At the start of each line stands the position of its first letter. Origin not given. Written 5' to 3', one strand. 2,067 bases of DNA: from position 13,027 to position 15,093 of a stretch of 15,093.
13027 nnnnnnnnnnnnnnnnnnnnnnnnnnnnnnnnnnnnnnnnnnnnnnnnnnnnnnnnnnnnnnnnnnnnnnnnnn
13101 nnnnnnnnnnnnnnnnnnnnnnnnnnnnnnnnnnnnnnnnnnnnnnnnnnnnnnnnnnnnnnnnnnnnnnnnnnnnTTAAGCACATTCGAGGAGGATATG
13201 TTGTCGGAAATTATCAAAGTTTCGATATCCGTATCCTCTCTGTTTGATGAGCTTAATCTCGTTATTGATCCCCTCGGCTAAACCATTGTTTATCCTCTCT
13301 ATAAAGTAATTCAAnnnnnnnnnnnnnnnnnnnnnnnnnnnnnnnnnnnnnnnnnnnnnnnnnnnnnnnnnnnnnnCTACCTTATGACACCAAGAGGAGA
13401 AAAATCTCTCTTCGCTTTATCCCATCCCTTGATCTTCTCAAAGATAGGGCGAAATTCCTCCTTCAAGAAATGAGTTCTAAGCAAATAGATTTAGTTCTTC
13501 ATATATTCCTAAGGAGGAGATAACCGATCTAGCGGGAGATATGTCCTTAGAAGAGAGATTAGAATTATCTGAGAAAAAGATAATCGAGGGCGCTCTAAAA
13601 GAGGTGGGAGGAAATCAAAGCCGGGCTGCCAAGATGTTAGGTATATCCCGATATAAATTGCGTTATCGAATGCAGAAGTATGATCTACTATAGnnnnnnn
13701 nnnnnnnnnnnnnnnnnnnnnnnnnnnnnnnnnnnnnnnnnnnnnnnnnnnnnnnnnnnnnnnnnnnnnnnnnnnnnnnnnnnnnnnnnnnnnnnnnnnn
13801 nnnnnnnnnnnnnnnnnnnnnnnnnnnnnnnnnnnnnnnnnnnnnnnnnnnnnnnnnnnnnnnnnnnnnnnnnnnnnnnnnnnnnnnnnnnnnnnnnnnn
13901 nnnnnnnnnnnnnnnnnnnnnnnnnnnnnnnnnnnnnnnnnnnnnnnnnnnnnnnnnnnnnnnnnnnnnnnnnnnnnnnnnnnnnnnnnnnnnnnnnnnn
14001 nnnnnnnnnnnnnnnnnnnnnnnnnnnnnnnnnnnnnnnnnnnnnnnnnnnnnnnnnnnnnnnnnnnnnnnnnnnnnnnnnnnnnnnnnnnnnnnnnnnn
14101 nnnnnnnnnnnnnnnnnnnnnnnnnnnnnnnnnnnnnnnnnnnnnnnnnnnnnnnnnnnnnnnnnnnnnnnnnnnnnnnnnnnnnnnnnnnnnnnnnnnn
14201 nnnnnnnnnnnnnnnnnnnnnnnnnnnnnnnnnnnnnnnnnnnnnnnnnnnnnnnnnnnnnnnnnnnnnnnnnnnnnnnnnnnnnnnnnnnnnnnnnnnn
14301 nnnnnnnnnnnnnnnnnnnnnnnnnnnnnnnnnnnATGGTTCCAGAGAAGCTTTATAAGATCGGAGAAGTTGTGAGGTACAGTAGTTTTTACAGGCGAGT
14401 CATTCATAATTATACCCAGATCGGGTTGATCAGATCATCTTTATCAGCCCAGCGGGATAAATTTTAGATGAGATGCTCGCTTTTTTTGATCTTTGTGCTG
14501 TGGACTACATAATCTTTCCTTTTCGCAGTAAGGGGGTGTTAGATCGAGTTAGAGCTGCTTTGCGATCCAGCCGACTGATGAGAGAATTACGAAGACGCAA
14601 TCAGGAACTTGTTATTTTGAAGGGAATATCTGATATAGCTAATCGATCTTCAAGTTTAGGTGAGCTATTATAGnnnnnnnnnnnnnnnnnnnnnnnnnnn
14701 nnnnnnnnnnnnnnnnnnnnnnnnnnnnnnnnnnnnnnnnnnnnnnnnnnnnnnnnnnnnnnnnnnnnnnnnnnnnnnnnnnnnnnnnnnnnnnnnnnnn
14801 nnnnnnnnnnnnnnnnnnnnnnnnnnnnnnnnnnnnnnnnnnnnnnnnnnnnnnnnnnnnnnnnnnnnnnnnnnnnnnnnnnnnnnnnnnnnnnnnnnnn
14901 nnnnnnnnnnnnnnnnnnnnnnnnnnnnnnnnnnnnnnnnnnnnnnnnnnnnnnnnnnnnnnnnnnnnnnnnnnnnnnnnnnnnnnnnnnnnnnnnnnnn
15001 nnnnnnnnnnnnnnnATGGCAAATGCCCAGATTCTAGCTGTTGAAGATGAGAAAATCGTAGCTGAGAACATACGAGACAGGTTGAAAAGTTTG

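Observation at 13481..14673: Decayed regulatory genes at the island's right flank: sigma-54-activator HTH_8 tail and a GAF-leader-like fragment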

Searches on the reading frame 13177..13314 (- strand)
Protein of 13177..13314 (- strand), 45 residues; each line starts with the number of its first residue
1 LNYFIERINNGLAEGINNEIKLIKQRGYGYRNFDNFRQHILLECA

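Call 7: search_protein_families(library=pfam, max_evalue=1, proteins=[window:13177-13314:-])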
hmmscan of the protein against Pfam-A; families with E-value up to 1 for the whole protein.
window:13177-13314:- (45 aa): 1 family
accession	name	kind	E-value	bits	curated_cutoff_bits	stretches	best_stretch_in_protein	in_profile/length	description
PF01610.23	DDE_Tnp_ISL3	-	2.6e-13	50.8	23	1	1-40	201-240/240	Transposase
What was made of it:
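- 13177..13493 (-): ISL3 transposase remnant: C-terminal ~100 codons in two frames (13180-13416 and 13380-13493, one frameshift); the N-terminal ~3/5 of the DDE domain and everything before it are missing. Pfam DDE_Tnp_ISL3 E 2.6e-13 for 13177-13314 (call 7).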

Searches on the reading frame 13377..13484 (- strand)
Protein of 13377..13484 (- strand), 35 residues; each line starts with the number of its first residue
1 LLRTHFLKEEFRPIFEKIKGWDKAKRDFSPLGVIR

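Call 7: search_protein_families(library=pfam, max_evalue=1, proteins=[window:13377-13484:-])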
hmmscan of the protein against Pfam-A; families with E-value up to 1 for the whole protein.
window:13377-13484:- (35 aa): 0 families

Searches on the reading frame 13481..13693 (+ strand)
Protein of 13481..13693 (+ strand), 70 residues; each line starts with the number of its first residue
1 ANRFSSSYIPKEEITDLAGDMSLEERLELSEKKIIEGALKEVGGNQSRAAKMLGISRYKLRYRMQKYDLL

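Call 7: search_protein_families(library=pfam, max_evalue=1, proteins=[window:13481-13693:+])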
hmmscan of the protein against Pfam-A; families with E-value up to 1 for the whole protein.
window:13481-13693:+ (70 aa): 4 families
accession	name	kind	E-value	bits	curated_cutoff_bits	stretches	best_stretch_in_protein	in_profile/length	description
PF02954.25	HTH_8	-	3.3e-15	56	22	1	27-67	2-42/42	Bacterial regulatory protein, Fis family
PF13556.12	HTH_30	-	0.0034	17.6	27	1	41-66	10-35/59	PucR C-terminal helix-turn-helix domain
PF18024.7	HTH_50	-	0.024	14.8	27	1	21-69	2-49/50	Helix-turn-helix domain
PF20987.3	I-TevI_DNA-bd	-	0.19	12.1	27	1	47-65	25-43/51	Intron-encoded endonuclease 1, DNA-binding domain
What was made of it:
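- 13494..13693 (+): 3' remnant (~64 codons) of a sigma-54 enhancer-binding protein gene: linker plus a complete HTH_8 DNA-binding domain. The 50-codon ATG ORF is 13541-13693. Pfam HTH_8 E 3.3e-15 (call 7).
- Checked: The translation of 13481-13693 hits Pfam HTH_8 at E 3.3e-15, covering profile positions 2-42 of 42 (call 7).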

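Call 16: find_homologous_proteins(query=window:13481-13690:+, max_evalue=0.001)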
Query seq(70 aa) (70 aa): 1 proteins with E <= 0.001 among 2 candidates.
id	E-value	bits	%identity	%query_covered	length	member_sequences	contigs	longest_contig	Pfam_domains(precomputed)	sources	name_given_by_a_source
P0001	2.4e-28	114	91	94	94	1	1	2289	PF02954.26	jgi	-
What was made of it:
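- No free-standing homologue was found (call 16).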

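Call 19: find_encoding_contigs(protein=P0001, flank=10000, max_places=10)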
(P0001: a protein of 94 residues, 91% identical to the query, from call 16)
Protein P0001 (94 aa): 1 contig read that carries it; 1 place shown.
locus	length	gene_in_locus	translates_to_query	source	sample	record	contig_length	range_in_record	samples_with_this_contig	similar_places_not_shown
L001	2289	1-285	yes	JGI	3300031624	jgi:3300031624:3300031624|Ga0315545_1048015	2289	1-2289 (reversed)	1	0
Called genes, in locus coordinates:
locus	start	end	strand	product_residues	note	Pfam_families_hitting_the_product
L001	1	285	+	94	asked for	PF02954:HTH_8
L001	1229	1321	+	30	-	-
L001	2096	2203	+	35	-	-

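Call 24: find_related_loci(query=P0001, collection=genome_contigs, flank=10000)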
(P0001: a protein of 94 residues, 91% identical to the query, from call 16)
Query P0001 (94 aa) in genome_contigs; peptide patterns used: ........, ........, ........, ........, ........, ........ (x = any residue, [..] = any of these).
273 stretches matched a pattern; 11 encode a relative of the query (tblastn E <= 1e-3); 11 distinct loci.
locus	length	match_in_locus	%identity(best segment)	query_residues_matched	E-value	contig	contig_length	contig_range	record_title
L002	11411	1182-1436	40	1-93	2e-13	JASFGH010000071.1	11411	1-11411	MAG: Desulfobacterales bacterium isolate D0606U02metaG_Bin_318 D0606U02metaG_FD_scaffold_23_c2, whole genome shotgun seq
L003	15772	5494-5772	37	1-93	2e-12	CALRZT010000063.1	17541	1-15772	MAG: Pseudoxanthobacter soli DSM 19599 isolate JJ-MO7B3-363-2-m1-bin365 genome assembly, contig: JJ-MO7B3-363-C389, whol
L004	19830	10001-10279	37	1-93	3e-12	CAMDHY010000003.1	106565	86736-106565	MAG: Pseudoxanthobacter soli DSM 19599 isolate MsE-30jul19-87 genome assembly, contig: MsE-30jul19-C241, whole genome sh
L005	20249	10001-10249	37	1-93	1e-11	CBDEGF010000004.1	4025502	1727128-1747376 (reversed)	MAG: Candidatus Marinacidobacterales bacterium isolate c082ba49-c445-4dc2-813e-242f56799b7a genome assembly, contig: con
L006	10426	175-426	36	1-92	1e-9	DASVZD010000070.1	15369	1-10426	MAG TPA_asm: Rhodocyclaceae bacterium isolate SMAG_U2619 k141_1164120, whole genome shotgun sequence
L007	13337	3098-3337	34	1-89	5e-9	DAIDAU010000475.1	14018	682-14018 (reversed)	MAG TPA_asm: Rhodocyclaceae bacterium isolate clean1848 k141_466754, whole genome shotgun sequence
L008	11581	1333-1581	35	1-92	9e-9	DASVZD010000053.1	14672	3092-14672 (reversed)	MAG TPA_asm: Rhodocyclaceae bacterium isolate SMAG_U2619 k141_1159390, whole genome shotgun sequence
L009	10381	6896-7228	31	1-93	2e-8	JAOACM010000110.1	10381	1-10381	MAG: Planctomycetota bacterium isolate SKW208 NODE_107_length_10381_cov_3.197302, whole genome shotgun sequence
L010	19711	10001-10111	51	55-91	4e-7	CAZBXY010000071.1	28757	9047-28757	MAG TPA_asm: uncultured Frigoriglobus sp. isolate SRP287051_co2_76 genome assembly, contig: NODE_3398_length_28757_cov_1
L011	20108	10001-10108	50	55-90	8e-7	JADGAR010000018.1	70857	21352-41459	MAG: Magnetococcales bacterium isolate nNGHbin2 nNGH_bin2_NODE_18_length_70857_cov_12.475961, whole genome shotgun seque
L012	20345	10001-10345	31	1-90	3e-7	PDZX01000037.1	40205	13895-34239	MAG: Magnetococcales bacterium WMHbin3 scaffold161, whole genome shotgun sequence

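Call 25: find_related_loci(query=P0001, collection=metagenome_contigs, flank=10000)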
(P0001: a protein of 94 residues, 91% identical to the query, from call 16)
Query P0001 (94 aa) in metagenome_contigs; peptide patterns used: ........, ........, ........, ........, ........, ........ (x = any residue, [..] = any of these).
381 stretches matched a pattern; 12 encode a relative of the query (tblastn E <= 1e-3); 12 distinct loci.
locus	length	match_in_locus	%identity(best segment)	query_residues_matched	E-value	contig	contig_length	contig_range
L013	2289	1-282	100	1-94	2e-59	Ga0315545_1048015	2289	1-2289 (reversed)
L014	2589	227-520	43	1-91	3e-18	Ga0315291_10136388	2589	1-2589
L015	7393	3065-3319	41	1-93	2e-15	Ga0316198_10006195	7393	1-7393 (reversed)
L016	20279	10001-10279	39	1-93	2e-13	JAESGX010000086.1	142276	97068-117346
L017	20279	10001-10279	37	1-93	3e-12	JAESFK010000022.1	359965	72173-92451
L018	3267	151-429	37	1-93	2e-11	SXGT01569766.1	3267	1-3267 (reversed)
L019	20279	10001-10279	40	1-93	6e-13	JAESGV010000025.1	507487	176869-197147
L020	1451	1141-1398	33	1-93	9e-9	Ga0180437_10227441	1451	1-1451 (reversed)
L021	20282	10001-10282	32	1-93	5e-8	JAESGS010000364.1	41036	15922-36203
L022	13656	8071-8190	48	55-94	7e-8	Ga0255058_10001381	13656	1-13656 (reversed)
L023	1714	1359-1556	34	1-80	7e-7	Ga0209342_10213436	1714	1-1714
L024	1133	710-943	29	1-92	9e-7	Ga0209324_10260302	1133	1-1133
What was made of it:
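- Tried and rejected: Scans of genome_contigs and metagenome_contigs with P0001 found no close relative except L001 itself; the rest are 51% identical or less (calls 24, 25).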

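Call 40: search_protein_families(library=pfam, max_evalue=1, proteins=[P0001])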
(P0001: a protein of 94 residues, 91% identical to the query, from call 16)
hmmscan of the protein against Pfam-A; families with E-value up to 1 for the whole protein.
P0001 (94 aa): 4 families
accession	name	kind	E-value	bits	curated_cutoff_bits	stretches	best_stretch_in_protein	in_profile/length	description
PF02954.25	HTH_8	-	6.6e-15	55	22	1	51-91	2-42/42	Bacterial regulatory protein, Fis family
PF25601.1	AAA_lid_14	-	0.0015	18.7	27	1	1-29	49-77/87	AAA+ ATPase lid domain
PF13556.12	HTH_30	-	0.0052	17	27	1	65-90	10-35/59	PucR C-terminal helix-turn-helix domain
PF18024.7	HTH_50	-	0.048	13.8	27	1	45-93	2-49/50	Helix-turn-helix domain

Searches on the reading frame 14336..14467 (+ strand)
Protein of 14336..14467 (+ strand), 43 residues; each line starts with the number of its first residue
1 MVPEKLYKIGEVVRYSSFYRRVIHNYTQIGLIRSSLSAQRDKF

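Call 7: search_protein_families(library=pfam, max_evalue=1, proteins=[window:14336-14467:+])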
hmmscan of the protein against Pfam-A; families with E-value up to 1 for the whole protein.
window:14336-14467:+ (43 aa): 1 family
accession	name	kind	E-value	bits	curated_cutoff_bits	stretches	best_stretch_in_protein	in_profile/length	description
PF13411.12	MerR_1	-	0.076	13.6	21.6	1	7-35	1-29/69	MerR HTH family regulatory protein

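Call 40: search_protein_families(library=pfam, max_evalue=1, proteins=[window:14336-14464:+])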
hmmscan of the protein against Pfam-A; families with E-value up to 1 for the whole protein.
seq(43 aa): 1 family
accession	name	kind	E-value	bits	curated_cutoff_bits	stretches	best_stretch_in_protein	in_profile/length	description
PF13411.12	MerR_1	-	0.076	13.6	21.6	1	7-35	1-29/69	MerR HTH family regulatory protein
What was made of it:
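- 14336..14467 (+): 43-codon ORF with a weak MerR-type HTH N-terminus; probably a remnant, since it is frameshifted in L001. Pfam MerR_1 E 0.076, below the cut-off (calls 7, 40).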

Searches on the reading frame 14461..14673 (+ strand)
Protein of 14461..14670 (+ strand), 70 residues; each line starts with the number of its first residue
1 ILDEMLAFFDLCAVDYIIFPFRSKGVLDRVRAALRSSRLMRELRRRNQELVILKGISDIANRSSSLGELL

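Call 7: search_protein_families(library=pfam, max_evalue=1, proteins=[window:14473-14673:+])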
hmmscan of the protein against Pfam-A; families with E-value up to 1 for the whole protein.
window:14473-14673:+ (66 aa): 1 family
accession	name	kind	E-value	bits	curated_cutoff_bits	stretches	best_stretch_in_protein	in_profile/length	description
PF23961.1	Phage_tail_terminator_9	-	0.3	11.2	27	1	22-61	79-115/153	Phage neck terminator protein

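Call 41: search_protein_representatives(protein=window:14461-14670:+)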
Query: 70 residues. Proteins with E-value up to 0.001 (for the whole library): 15; up to 1e-10: 2; up to 1e-30: 0. The best 15 are listed.
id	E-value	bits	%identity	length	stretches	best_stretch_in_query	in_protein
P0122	4.2e-19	83.3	38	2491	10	30-59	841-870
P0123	4.0e-11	58.2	35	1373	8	31-59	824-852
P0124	2.0e-06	43.5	44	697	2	7-55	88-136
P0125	6.9e-06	41.8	36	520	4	5-70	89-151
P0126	1.1e-05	41.1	40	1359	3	6-49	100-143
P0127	6.3e-05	38.8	38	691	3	30-59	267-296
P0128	6.5e-05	38.7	47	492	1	9-70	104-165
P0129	8.2e-05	38.4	28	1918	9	28-69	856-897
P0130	1.7e-04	37.4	36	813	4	30-59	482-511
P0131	1.8e-04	37.3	43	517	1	7-64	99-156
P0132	2.9e-04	36.6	51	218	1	4-50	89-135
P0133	4.4e-04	36.1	49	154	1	5-51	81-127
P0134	7.7e-04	35.3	25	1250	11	13-60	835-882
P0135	8.7e-04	35.2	37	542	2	7-54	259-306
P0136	9.2e-04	35.1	49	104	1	1-58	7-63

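Call 42: search_protein_families(library=pfam, max_evalue=0.001, proteins=[P0124, P0125, P0126, P0128, P0131, P0132, P0133, P0136, P0135])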
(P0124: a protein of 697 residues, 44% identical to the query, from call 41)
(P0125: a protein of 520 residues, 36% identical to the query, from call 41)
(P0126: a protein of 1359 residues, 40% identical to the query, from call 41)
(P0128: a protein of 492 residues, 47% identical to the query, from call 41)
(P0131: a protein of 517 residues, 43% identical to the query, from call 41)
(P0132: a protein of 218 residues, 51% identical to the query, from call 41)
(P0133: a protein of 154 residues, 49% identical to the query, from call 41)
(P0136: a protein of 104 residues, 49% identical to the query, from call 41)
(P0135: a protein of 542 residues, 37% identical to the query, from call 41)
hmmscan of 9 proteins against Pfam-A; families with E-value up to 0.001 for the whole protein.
P0124 (697 aa): 4 families
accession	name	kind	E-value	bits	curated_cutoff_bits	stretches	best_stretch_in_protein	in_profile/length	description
PF00072.30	Response_reg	-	6.1e-53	178.1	30.2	2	324-436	1-110/111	Response regulator receiver domain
PF07228.17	SpoIIE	-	4.3e-46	157.7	25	1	504-692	1-188/192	Stage II sporulation protein E (SpoIIE)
PF04326.19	SLFN_AlbA_2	-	5.4e-20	72.5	25.3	1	155-286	1-117/118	Schlafen, AlbA_2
PF23198.2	PDE8A_N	-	7.8e-05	23.1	29.6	0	17-85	30-99/147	PDE8A-like, N-terminal domain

P0125 (520 aa): 1 family
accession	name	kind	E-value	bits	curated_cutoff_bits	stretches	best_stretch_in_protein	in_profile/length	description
PF23125.1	Xre-MbcA-ParS_M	-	0.0002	21.4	27.8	0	107-130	4-27/51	Antitoxin Xre/MbcA/ParS-like, middle domain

P0126 (1359 aa): 13 families
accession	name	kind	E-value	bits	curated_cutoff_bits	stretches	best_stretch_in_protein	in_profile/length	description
PF13185.12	GAF_2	-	6.9e-71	237.2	28.6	5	448-588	2-136/136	GAF domain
PF01590.32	GAF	-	1.3e-69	233.3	22.4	5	449-587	1-133/133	GAF domain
PF13492.12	GAF_3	-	5.9e-54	182.4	27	5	449-589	1-129/129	GAF domain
PF00072.30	Response_reg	-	1.2e-26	93.4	30.2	1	11-124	1-110/111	Response regulator receiver domain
PF02518.31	HATPase_c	-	3e-26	92.5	26.4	1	1233-1338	3-110/111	Histidine kinase-, DNA gyrase B-, and HSP90-like ATPase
PF00989.32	PAS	-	5.8e-15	55.7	22.6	1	142-255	1-113/113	PAS fold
PF08447.18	PAS_3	-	4.1e-14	53.1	25.6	1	165-251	2-88/89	PAS fold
PF08448.16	PAS_4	-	1.5e-10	41.8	23.1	1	149-260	2-110/110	PAS fold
PF00512.31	HisKA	-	2e-08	34.6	26.9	1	1126-1185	4-62/66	His Kinase A (phospho-acceptor) domain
PF13426.13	PAS_9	-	1.4e-07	32.2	27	1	155-256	4-102/103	PAS domain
PF11849.14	DUF3369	-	4.5e-07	30.7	27.2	0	930-1101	8-168/168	Domain of unknown function (DUF3369)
PF23198.2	PDE8A_N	-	2.9e-05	24.4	29.6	1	25-98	27-99/147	PDE8A-like, N-terminal domain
PF13188.13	PAS_8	-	7.2e-05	23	21.8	1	142-199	1-56/65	PAS domain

P0128 (492 aa): 7 families
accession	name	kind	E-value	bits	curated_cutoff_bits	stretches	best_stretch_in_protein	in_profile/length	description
PF13487.12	HD_5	-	7.5e-37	127.1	27.2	1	317-481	3-170/170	HD domain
PF00072.30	Response_reg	-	5.3e-26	91.4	30.2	1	5-125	1-110/111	Response regulator receiver domain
PF13185.12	GAF_2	-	1.7e-24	87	28.6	1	159-298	2-136/136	GAF domain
PF01966.28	HD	-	9.3e-23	81.2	22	1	329-450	2-116/116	HD domain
PF01590.32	GAF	-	2.9e-14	54.2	22.4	1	160-297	1-133/133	GAF domain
PF13492.12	GAF_3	-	2.2e-12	47.9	27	1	160-299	1-129/129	GAF domain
PF08668.18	HDOD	-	0.00011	22.2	22.9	1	330-400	97-165/196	HDOD domain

P0131 (517 aa): 4 families
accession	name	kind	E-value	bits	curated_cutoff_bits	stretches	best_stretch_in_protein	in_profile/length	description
PF00072.30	Response_reg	-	1.2e-46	157.9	30.2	2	12-122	1-110/111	Response regulator receiver domain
PF02518.31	HATPase_c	-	1.6e-28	99.8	26.4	1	269-379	2-110/111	Histidine kinase-, DNA gyrase B-, and HSP90-like ATPase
PF00512.31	HisKA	-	1.8e-19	70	26.9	1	156-223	2-66/66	His Kinase A (phospho-acceptor) domain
PF13581.12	HATPase_c_2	-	1.5e-06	28.7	27.4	1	280-354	39-110/127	Histidine kinase-like ATPase domain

P0132 (218 aa): 2 families
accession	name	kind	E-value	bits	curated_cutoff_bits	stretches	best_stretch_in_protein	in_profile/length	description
PF00072.30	Response_reg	-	6.4e-29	100.8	30.2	1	5-116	2-111/111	Response regulator receiver domain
PF00512.31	HisKA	-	2.1e-06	28.1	26.9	1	142-209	2-66/66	His Kinase A (phospho-acceptor) domain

P0133 (154 aa): 1 family
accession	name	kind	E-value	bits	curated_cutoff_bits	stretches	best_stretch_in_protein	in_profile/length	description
PF00072.30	Response_reg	-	2.4e-22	79.6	30.2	1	6-107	11-111/111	Response regulator receiver domain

P0136 (104 aa): 0 families

P0135 (542 aa): 6 families
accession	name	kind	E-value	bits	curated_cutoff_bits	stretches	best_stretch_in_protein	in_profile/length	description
PF00072.30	Response_reg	-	3.3e-60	201.5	30.2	2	12-122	2-110/111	Response regulator receiver domain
PF02518.31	HATPase_c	-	7.6e-24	84.7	26.4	1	422-530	2-108/111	Histidine kinase-, DNA gyrase B-, and HSP90-like ATPase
PF00512.31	HisKA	-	5.8e-19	68.4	26.9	1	309-376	2-66/66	His Kinase A (phospho-acceptor) domain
PF23198.2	PDE8A_N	-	3.6e-08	33.9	29.6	0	193-249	35-92/147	PDE8A-like, N-terminal domain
PF20274.4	cREC_REC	-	0.00018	22.6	27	0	192-247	12-70/88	Cyclic-phosphate processing Receiver domain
PF13589.12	HATPase_c_3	-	0.00073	20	25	0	430-517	7-92/137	Histidine kinase-, DNA gyrase B-, and HSP90-like ATPase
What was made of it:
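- Checked: The non-repetitive hits align their receiver-domain ends and linkers to it (call 42).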

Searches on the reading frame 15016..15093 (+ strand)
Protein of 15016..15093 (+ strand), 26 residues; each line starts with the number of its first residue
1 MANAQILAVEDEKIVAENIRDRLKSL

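Call 7: search_protein_families(library=pfam, max_evalue=1, proteins=[window:15016-15093:+])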
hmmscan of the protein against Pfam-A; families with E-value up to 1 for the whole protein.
window:15016-15093:+ (26 aa): 1 family
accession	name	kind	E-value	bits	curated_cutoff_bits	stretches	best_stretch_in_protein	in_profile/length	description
PF12202.14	OSR1_C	-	0.025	15.1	22.4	1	1-23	40-62/63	Oxidative-stress-responsive kinase 1 C-terminal domain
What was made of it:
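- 15016..15093 (+): First 26 codons of a gene whose start (ILAVEDE...) looks like a receiver domain; cut by the contig end. It is too short for Pfam (call 7).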
